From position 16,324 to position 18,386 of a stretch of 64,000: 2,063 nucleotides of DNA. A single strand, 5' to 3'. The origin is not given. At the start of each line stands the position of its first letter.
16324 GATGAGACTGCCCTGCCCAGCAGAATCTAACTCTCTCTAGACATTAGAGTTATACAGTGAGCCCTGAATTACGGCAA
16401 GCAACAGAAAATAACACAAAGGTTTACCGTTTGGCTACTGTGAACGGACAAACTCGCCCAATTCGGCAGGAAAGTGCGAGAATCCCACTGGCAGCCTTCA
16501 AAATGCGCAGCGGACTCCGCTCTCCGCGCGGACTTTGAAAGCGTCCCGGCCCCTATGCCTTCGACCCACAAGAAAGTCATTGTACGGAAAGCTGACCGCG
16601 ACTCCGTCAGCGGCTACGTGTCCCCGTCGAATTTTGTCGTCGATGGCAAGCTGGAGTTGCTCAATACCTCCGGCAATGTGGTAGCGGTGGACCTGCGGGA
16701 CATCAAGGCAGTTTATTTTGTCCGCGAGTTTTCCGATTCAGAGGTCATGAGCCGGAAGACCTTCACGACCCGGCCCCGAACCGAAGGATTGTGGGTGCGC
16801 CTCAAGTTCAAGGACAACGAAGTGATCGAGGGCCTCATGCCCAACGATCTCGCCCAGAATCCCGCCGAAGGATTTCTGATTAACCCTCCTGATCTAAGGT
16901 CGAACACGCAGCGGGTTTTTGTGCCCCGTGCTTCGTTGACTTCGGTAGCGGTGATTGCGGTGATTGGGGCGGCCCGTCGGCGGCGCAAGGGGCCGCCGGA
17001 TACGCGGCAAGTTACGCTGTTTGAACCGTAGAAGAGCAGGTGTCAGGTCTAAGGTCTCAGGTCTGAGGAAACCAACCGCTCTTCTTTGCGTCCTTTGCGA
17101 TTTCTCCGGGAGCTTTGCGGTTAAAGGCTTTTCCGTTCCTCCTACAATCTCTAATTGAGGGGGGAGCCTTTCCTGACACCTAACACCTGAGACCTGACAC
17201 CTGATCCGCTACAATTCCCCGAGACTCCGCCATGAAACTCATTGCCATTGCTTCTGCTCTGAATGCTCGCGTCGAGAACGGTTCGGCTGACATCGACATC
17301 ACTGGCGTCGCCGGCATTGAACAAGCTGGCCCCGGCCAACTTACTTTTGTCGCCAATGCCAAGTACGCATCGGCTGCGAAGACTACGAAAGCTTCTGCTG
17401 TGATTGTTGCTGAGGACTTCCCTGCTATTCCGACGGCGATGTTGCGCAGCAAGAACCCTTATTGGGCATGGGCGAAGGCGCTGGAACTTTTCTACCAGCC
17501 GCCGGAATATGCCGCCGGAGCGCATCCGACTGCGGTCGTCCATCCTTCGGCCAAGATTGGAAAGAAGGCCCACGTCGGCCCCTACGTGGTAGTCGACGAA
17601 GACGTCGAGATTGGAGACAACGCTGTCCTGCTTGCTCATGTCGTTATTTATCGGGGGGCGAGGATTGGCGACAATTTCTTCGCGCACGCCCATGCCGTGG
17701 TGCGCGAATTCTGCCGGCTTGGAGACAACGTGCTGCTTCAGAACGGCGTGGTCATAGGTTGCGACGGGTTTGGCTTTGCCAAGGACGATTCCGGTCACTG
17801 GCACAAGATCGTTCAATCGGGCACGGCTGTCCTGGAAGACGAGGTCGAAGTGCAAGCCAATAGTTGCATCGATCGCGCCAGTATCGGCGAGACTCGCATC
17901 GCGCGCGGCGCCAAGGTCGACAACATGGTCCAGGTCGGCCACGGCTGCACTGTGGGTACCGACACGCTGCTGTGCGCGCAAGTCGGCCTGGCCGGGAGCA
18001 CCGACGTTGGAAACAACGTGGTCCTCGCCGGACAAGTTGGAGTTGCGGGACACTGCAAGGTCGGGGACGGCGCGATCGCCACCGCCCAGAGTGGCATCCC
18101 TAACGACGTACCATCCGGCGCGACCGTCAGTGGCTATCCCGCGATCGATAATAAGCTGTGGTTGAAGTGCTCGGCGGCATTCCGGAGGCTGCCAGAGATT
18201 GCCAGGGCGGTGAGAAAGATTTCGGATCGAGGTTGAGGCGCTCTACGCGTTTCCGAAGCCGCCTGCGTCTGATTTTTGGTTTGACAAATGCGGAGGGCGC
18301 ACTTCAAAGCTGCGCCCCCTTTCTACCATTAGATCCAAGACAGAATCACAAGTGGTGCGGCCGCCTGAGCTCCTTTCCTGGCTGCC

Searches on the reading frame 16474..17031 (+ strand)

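Call 16: search_protein_families(library=pfam, proteins=[window:16474-17031:+])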
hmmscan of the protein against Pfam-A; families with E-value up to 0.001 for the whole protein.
window:16474-17031:+ (185 aa): 1 family
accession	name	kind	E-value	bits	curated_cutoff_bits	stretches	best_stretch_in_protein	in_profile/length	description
PF22478.1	DUF6982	-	6.7e-44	149.6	24.5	1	32-162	2-134/134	Family of unknown function (DUF6982)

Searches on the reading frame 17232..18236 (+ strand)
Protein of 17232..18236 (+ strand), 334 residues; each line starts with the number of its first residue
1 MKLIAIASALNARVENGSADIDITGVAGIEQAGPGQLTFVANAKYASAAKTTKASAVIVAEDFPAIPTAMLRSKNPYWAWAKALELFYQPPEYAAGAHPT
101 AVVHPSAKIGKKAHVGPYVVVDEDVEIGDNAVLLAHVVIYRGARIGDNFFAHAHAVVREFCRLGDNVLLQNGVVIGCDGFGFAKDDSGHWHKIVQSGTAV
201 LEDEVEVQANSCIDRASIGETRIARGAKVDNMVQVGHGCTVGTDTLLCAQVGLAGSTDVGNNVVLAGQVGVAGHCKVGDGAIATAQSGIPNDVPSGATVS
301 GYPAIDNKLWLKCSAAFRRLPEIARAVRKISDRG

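Call 16: search_protein_families(library=pfam, proteins=[window:17232-18236:+])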
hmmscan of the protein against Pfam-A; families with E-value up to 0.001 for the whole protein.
window:17232-18236:+ (334 aa): 4 families
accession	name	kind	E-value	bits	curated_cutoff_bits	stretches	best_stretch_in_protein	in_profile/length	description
PF00132.30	Hexapep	-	7.5e-26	89.2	27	2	107-140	2-35/36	Bacterial transferase hexapeptide (six repeats)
PF04613.19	LpxD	-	8.9e-25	86.8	30.8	1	20-86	1-70/70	UDP-3-O-[3-hydroxymyristoyl] glucosamine N-acyltransferase, LpxD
PF25084.1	LbH_EIF2B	-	8.1e-09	35.9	54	1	101-176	22-94/105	EIF2B subunit epsilon LbH domain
PF25087.1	GMPPB_C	-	3.7e-07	30.3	39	1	102-178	6-80/110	GMPPB C-terminal domain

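Call 38: find_related_loci(query=window:17232-18236:+, collection=genome_contigs, flank=10000)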
Query window:17232-18236:+ (334 aa) in genome_contigs; peptide patterns used: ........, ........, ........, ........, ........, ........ (x = any residue, [..] = any of these).
368 stretches matched a pattern; 327 encode a relative of the query (tblastn E <= 1e-3); the best 80 are kept; 80 distinct loci.
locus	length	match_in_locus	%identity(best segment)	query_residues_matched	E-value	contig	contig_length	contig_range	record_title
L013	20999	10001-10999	87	1-333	0e+0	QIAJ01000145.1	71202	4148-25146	MAG: Acidobacteria bacterium isolate gp1 AA132 14_0903_13_30cm_scaffold_3503213_curated, whole genome shotgun sequence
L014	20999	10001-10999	79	1-333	0e+0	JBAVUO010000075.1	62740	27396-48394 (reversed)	MAG: Terriglobales bacterium isolate MFD02222_ilm_asm_bin20 k127_203812, whole genome shotgun sequence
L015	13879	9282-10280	82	1-333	0e+0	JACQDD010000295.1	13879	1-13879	MAG: Acidobacteriales bacterium isolate NC_groundwater_985_Pr1_S-0.65um_60_22 Montesol18_Sp65_coassembly_scaffold_179258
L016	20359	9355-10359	79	1-333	0e+0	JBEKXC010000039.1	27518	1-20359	MAG: Terriglobales bacterium isolate SPRUCE 642 SPRUCE_642_39, whole genome shotgun sequence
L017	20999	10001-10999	77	1-333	1e-178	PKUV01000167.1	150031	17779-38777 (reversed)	MAG: Acidobacteriaceae bacterium isolate palsa_296 73.20120500_P39.11_contig_689, whole genome shotgun sequence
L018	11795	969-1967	77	1-333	2e-178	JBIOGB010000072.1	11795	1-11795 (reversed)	MAG: Candidatus Acidiferrales bacterium isolate GcC11-7 k141_419729_length_11795_cov_63.0000, whole genome shotgun seque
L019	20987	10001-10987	78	1-329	3e-177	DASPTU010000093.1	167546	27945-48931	MAG TPA_asm: Terriglobales bacterium isolate SMAG_U12285 k141_1556165, whole genome shotgun sequence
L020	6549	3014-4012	77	1-333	1e-178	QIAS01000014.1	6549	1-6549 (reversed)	MAG: Acidobacteria bacterium isolate gp1 AA123 14_1009_12_20cm_scaffold_21908_curated, whole genome shotgun sequence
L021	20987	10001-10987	77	1-329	1e-176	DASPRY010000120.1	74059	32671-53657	MAG TPA_asm: Terriglobales bacterium isolate SMAG_U12237 k141_957511, whole genome shotgun sequence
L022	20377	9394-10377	77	1-328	2e-175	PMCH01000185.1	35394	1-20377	MAG: Acidobacteriaceae bacterium isolate fen_335 73.20120700_E3M.19_contig_57328, whole genome shotgun sequence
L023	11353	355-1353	76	1-333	2e-175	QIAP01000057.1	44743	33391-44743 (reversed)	MAG: Acidobacteria bacterium isolate gp1 AA126 14_0929_09_30cm_scaffold_336_curated, whole genome shotgun sequence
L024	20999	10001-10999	78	1-333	3e-175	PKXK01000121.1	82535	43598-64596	MAG: Acidobacteriaceae bacterium isolate palsa_286 73.20120500_P26.1_contig_233, whole genome shotgun sequence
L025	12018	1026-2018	77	1-331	5e-175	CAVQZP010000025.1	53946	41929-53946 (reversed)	MAG: uncultured Acidobacteriota bacterium isolate MFD10071.bin.1.136 genome assembly, contig: contig_164172, whole genom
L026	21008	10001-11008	76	1-333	2e-174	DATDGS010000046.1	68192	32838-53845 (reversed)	MAG TPA_asm: Terriglobales bacterium isolate SMAG_U258 k141_330815, whole genome shotgun sequence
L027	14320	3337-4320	78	1-328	3e-174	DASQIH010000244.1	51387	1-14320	MAG TPA_asm: Terriglobales bacterium isolate SMAG_U11854 k141_81631, whole genome shotgun sequence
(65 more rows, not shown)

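Call 76: find_homologous_proteins(query=L018:2620-3156:+, max_evalue=1e-10)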
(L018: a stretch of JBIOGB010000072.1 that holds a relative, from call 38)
Query L018:2620-3156:+ (179 aa): 7999 proteins with E <= 1e-10 among 8000 candidates; the best 120 are listed.
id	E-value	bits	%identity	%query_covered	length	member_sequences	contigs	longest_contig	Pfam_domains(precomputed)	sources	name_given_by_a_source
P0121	2.1e-120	417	100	100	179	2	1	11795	PF01797.22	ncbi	ncbi:MAG: REP-associated tyrosine transposase [Candidatus Acidiferrales bacterium]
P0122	8.3e-111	386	92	100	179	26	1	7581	PF01797.22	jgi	jgi:putative transposase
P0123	3.0e-107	374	89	100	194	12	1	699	PF01797.22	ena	-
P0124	6.7e-106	370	89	100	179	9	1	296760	PF01797.22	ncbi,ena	-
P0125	3.2e-105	368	88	100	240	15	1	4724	PF01797.22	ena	-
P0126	4.2e-101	354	86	100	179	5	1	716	PF01797.22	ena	-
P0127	7.1e-101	354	87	100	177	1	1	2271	PF01797.22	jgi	-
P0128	1.3e-100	353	83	98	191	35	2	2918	PF01797.22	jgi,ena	-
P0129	1.6e-100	352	80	100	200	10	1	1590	PF01797.22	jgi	jgi:putative transposase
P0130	1.8e-99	349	76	100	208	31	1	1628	PF01797.22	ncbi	-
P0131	4.8e-99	348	82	100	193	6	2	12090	PF01797.22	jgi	jgi:putative transposase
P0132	1.9e-98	346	79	100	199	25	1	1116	PF01797.22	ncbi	-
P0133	2.6e-98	345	79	100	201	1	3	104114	PF01797.22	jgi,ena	-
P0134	2.6e-98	345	84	100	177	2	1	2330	PF01797.22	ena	-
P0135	3.1e-98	345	80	99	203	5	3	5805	PF01797.22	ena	-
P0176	1.7e-85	303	72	100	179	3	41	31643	PF01797.22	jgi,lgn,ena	jgi:putative transposase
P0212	1.4e-82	294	70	100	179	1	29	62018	PF01797.22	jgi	jgi:putative transposase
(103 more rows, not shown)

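Call 77: find_encoding_contigs(protein=P0176, flank=1200, max_places=10)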
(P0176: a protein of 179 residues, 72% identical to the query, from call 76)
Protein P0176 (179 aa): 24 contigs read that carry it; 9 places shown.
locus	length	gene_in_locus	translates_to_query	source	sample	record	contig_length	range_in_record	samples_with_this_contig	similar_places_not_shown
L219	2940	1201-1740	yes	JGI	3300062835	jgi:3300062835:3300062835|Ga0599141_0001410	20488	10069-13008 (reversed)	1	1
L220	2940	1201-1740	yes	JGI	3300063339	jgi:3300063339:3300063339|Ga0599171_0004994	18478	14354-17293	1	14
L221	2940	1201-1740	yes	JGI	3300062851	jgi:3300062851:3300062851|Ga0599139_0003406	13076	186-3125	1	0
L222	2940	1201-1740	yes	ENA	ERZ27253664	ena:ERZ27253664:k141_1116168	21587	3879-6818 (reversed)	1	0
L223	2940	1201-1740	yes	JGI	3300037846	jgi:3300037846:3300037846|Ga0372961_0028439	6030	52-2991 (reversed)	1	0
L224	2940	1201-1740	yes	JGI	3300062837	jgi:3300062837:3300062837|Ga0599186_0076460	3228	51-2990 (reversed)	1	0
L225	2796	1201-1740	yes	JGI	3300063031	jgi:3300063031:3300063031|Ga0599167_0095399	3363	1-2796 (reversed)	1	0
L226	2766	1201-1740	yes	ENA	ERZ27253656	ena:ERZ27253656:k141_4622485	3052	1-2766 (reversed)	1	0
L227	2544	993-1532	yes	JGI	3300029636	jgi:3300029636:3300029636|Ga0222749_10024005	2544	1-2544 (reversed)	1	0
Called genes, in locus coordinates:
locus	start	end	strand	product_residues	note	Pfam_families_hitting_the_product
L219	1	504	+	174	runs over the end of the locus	PF18431:RNAse_A_bac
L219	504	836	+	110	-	PF18593:CdiI_2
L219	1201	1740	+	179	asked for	PF01797:Y1_Tnp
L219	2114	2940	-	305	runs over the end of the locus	PF00126:HTH_1, PF03466:LysR_substrate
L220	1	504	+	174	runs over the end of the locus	PF18431:RNAse_A_bac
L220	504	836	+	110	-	PF18593:CdiI_2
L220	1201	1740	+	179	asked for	PF01797:Y1_Tnp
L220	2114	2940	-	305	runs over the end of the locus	PF00126:HTH_1, PF03466:LysR_substrate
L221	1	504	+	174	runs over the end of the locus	PF18431:RNAse_A_bac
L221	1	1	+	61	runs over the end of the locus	?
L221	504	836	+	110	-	PF18593:CdiI_2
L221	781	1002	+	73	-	-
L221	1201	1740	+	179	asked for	PF01797:Y1_Tnp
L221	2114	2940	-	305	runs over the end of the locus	PF00126:HTH_1, PF03466:LysR_substrate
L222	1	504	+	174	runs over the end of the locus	PF18431:RNAse_A_bac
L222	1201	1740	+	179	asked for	PF01797:Y1_Tnp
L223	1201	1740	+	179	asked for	PF01797:Y1_Tnp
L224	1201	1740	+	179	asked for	PF01797:Y1_Tnp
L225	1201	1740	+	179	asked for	PF01797:Y1_Tnp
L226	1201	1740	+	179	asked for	PF01797:Y1_Tnp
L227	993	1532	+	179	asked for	PF01797:Y1_Tnp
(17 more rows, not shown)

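Call 78: find_encoding_contigs(protein=P0212, flank=1200, max_places=10)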
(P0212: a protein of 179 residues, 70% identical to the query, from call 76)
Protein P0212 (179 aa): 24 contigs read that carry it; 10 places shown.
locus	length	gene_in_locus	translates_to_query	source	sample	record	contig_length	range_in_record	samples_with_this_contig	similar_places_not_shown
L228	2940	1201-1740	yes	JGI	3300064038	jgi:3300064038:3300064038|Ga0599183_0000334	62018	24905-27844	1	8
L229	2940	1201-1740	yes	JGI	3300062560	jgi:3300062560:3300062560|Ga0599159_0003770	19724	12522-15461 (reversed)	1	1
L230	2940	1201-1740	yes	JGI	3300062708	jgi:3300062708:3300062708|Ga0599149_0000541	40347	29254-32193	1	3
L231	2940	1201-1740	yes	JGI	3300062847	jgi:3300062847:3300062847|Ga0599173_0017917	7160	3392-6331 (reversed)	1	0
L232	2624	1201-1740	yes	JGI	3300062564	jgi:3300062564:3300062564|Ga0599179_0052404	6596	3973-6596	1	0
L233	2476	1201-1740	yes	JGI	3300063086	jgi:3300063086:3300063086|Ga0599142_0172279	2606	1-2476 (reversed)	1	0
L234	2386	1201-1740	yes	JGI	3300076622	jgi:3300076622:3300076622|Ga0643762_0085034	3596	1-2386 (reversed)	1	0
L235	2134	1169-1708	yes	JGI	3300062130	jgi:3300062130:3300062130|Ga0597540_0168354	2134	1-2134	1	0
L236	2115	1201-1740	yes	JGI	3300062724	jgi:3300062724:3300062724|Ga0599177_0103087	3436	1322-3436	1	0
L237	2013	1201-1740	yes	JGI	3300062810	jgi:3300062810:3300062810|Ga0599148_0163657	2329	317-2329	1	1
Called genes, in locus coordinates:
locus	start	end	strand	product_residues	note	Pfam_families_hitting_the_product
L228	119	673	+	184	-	-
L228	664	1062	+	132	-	-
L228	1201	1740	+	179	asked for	PF01797:Y1_Tnp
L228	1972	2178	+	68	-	-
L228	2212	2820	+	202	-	PF02661:Fic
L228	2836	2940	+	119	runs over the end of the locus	-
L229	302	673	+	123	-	-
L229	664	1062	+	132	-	-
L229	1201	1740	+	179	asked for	PF01797:Y1_Tnp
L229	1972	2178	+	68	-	-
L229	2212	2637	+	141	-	PF02661:Fic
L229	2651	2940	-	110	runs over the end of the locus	-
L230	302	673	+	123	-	-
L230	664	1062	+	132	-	-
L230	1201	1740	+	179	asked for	PF01797:Y1_Tnp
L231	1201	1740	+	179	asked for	PF01797:Y1_Tnp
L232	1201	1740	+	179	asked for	PF01797:Y1_Tnp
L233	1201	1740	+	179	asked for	PF01797:Y1_Tnp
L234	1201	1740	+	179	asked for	PF01797:Y1_Tnp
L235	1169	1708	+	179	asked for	PF01797:Y1_Tnp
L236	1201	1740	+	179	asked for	PF01797:Y1_Tnp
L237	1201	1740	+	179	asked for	PF01797:Y1_Tnp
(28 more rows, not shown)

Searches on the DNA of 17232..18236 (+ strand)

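Call 46: search_rna_families(sources=[L059, L048, L063, L085, L091], threshold=gathering)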
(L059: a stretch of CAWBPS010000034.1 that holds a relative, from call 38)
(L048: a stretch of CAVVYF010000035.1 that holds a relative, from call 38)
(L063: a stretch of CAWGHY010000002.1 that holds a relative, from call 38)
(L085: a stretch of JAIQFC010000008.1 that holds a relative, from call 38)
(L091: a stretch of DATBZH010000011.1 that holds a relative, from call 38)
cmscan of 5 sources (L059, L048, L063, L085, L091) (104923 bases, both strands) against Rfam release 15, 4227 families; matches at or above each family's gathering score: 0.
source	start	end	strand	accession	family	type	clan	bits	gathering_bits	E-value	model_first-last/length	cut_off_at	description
